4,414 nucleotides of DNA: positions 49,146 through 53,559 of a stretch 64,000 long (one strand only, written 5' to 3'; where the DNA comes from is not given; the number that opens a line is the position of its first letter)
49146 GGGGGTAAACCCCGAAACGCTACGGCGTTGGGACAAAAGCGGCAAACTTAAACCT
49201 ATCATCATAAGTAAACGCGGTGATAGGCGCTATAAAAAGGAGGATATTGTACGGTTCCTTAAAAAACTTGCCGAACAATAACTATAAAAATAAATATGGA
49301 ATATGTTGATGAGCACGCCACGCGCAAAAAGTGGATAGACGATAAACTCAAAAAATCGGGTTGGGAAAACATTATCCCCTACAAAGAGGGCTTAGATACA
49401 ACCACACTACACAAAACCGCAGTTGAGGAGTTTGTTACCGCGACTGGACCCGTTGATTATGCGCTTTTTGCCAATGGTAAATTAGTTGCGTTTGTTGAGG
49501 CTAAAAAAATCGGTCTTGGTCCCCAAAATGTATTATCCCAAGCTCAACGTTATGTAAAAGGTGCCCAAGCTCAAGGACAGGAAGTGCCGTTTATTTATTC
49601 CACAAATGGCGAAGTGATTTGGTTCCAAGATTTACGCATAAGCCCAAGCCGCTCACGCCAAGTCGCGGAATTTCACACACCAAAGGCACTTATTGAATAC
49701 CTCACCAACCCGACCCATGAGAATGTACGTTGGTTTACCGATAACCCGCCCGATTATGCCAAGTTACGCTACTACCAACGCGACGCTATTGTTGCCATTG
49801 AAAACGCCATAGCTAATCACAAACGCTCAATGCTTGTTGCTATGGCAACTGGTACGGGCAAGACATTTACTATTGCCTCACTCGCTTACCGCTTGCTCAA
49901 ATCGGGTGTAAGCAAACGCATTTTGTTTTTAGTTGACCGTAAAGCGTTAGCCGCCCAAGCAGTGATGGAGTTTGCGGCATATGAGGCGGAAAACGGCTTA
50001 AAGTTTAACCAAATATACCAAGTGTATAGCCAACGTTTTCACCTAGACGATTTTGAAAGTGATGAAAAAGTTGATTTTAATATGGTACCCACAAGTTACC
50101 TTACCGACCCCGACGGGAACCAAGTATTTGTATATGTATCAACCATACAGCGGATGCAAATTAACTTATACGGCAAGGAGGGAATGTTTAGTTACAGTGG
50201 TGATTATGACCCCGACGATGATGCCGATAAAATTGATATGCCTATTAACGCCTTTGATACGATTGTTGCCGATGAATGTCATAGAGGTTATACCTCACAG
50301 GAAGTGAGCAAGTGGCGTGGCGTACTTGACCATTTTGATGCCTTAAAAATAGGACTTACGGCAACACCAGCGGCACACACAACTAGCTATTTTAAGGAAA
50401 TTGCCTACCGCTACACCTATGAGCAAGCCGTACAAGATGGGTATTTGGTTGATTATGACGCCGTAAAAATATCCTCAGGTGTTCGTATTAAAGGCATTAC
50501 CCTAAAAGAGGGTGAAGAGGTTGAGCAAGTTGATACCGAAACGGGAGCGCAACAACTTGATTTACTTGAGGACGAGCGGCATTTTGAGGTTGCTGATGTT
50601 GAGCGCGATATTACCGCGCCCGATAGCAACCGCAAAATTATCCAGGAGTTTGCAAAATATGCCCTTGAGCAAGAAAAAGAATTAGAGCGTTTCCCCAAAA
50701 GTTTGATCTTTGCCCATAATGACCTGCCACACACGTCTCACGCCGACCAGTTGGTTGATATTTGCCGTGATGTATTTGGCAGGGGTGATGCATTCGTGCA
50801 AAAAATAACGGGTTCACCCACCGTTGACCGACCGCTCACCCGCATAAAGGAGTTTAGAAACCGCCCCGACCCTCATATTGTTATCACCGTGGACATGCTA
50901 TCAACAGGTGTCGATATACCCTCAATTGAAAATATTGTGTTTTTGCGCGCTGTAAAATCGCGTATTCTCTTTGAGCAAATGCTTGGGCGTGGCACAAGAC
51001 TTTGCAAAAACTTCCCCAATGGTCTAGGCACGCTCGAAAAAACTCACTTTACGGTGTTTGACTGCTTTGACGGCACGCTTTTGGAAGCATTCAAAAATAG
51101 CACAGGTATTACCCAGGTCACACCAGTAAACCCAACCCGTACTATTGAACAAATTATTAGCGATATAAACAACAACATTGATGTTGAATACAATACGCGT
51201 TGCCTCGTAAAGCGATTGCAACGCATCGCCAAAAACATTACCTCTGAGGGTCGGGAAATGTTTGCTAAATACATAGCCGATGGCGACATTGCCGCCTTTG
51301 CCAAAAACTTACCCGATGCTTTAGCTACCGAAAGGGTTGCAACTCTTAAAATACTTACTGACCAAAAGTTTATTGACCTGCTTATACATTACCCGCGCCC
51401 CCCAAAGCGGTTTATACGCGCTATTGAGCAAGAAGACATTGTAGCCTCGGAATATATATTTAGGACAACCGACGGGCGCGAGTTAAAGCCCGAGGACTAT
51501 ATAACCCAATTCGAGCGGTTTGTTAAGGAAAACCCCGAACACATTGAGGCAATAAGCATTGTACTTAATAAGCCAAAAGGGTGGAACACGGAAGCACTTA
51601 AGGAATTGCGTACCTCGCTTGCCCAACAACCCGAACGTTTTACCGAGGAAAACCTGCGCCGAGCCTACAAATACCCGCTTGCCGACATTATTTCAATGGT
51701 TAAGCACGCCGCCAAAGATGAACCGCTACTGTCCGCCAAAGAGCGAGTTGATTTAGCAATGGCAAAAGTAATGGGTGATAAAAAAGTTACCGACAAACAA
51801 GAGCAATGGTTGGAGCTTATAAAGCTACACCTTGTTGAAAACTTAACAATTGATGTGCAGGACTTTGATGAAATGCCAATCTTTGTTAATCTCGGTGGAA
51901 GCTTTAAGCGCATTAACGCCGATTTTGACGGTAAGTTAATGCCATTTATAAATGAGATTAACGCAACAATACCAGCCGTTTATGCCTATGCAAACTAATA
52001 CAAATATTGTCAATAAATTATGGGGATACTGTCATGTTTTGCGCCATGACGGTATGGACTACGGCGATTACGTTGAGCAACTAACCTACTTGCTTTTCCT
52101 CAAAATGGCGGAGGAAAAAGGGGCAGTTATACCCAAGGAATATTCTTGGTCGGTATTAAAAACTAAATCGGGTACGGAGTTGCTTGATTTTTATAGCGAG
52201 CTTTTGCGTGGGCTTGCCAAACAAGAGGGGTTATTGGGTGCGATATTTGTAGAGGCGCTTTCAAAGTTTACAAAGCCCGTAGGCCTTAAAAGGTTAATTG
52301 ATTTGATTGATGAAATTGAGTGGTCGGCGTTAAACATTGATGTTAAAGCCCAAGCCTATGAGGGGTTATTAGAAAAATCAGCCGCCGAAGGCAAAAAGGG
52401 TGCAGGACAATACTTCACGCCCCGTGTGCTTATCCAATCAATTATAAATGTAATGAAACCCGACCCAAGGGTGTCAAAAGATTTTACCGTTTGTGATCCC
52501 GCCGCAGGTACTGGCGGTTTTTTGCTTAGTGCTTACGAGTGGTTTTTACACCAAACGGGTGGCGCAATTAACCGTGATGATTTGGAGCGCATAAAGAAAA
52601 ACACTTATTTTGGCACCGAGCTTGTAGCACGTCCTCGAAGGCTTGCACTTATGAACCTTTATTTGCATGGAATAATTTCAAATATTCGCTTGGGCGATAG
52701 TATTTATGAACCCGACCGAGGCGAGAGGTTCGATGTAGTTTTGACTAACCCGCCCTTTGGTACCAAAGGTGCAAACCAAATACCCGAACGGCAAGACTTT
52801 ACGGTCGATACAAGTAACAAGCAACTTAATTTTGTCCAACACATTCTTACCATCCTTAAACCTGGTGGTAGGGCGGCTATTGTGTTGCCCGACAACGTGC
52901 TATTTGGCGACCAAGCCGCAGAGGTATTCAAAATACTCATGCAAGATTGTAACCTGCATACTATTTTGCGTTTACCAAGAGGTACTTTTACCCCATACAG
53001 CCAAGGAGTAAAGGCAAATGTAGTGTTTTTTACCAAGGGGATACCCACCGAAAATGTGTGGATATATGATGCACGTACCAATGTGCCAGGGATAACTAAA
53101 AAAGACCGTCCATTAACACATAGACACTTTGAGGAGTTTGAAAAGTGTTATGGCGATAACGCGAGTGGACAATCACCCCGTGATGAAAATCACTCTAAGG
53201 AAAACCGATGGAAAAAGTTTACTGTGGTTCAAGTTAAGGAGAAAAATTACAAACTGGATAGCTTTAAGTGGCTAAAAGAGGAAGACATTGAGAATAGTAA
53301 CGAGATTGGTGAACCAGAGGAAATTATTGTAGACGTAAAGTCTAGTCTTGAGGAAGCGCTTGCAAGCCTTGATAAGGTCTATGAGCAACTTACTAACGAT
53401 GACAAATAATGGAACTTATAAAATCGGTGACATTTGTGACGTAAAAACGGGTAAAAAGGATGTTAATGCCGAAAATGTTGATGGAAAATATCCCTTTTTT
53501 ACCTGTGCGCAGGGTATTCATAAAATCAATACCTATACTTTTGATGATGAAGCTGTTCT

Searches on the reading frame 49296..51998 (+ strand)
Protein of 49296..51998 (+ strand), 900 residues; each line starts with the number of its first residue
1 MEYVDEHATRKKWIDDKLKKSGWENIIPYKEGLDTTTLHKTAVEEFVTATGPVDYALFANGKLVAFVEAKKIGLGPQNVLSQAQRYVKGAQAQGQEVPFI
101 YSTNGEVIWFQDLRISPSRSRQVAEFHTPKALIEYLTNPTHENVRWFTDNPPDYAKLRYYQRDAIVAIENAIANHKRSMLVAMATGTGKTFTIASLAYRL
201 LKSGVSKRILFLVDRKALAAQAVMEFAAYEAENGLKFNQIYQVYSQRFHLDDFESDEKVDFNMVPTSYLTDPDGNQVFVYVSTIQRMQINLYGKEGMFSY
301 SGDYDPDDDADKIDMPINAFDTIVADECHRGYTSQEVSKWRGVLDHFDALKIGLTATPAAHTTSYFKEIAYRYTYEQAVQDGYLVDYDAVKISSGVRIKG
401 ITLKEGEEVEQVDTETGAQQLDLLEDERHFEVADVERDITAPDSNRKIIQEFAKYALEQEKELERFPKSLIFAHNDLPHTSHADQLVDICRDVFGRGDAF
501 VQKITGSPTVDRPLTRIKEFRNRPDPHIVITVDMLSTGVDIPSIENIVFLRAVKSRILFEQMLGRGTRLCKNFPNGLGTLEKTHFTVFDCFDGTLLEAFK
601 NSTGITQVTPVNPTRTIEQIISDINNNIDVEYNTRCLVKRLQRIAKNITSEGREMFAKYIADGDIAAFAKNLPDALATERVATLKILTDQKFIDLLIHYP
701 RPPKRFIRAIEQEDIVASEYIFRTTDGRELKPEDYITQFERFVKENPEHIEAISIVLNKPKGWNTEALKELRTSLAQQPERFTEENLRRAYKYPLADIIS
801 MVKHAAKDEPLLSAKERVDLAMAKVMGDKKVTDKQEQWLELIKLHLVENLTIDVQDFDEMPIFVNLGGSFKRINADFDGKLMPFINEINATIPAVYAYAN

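Call 71: search_protein_families(library=pfam, proteins=[window:49296-51998:+], max_evalue=0.00001)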
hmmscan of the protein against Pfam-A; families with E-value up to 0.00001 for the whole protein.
window:49296-51998:+ (900 aa): 5 families
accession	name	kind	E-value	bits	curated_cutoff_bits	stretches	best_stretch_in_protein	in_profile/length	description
PF08463.15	EcoEI_R_C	-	3.2e-36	125.3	24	1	733-890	1-160/163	EcoEI R protein C-terminal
PF04851.21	ResIII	-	5.3e-35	121.2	22.5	1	156-359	3-163/164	Type III restriction enzyme, res subunit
PF18766.7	SWI2_SNF2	-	4.8e-15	56.3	26.7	1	161-386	2-187/221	SWI2/SNF2 ATPase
PF00270.35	DEAD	-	5.7e-11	42.9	26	1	161-359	4-161/167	DEAD/DEAH box helicase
PF00271.37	Helicase_C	-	2.3e-07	31.5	23.5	1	498-568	39-108/110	Helicase conserved C-terminal domain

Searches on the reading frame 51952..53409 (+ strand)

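Call 71: search_protein_families(library=pfam, proteins=[window:51952-53409:+], max_evalue=0.00001)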
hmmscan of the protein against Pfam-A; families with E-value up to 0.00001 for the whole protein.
window:51952-53409:+ (485 aa): 3 families
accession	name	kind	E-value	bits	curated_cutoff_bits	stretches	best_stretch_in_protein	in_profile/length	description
PF02384.22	N6_Mtase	-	1.1e-63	215.9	20.4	1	129-447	3-309/311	N-6 DNA Methylase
PF12161.14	HsdM_N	-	9.4e-12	46.2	24.5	1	20-56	2-37/135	HsdM N-terminal domain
PF07669.17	Eco57I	-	1.3e-07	32.3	25.3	1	256-341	71-165/171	Eco57I restriction-modification methylase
